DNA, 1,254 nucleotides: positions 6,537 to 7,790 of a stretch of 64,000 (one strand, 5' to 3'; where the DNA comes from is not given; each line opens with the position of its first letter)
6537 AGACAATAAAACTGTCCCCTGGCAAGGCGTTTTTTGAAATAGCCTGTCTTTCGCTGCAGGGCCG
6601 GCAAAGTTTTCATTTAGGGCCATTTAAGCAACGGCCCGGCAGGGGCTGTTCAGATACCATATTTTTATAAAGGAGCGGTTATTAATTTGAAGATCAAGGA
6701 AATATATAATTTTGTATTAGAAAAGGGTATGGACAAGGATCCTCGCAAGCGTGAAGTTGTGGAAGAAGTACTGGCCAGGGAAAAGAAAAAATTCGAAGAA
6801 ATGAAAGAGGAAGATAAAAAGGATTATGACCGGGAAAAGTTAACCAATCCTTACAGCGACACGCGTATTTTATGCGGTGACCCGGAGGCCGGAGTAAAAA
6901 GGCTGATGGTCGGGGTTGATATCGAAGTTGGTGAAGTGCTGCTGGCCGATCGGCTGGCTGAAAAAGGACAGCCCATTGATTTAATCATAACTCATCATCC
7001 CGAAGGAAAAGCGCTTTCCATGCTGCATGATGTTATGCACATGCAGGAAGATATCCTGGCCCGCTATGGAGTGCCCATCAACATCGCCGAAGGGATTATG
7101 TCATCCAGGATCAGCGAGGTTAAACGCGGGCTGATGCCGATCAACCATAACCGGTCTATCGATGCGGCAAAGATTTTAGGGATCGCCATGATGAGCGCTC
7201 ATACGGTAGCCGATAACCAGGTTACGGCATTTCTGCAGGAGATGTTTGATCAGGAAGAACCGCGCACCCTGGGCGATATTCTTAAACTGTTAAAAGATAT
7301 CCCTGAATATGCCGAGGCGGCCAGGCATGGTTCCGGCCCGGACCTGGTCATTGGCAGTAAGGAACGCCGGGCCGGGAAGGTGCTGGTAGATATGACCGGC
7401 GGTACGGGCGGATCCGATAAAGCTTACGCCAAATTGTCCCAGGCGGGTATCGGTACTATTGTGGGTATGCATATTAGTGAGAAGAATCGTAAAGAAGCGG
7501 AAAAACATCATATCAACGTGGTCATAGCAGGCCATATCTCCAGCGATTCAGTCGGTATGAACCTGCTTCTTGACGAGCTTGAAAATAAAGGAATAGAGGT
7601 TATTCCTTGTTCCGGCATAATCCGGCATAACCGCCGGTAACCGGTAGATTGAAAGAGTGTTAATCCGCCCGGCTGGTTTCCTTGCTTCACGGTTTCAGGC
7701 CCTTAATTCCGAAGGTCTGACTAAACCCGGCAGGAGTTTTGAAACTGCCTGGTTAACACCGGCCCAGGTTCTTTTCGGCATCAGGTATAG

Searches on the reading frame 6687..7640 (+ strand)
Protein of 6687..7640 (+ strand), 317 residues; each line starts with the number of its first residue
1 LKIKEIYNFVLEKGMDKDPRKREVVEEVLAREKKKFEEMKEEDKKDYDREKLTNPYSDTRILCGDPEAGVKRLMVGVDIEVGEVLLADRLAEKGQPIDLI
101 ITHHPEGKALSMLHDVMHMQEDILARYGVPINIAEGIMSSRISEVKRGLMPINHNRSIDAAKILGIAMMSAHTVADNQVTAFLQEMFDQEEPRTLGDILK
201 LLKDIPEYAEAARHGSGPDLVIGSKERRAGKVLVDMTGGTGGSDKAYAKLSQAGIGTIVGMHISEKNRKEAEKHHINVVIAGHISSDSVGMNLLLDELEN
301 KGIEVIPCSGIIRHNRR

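Call 36: search_protein_families(library=pfam, proteins=[window:6687-7640:+], max_evalue=0.00001)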
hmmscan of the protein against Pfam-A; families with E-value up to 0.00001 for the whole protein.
window:6687-7640:+ (317 aa): 1 family
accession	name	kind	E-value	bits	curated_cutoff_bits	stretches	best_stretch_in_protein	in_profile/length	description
PF01784.24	DUF34_NIF3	-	2e-07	31.3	23.4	0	156-301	83-238/256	Duf34/NIF3 (NGG1p interacting factor 3)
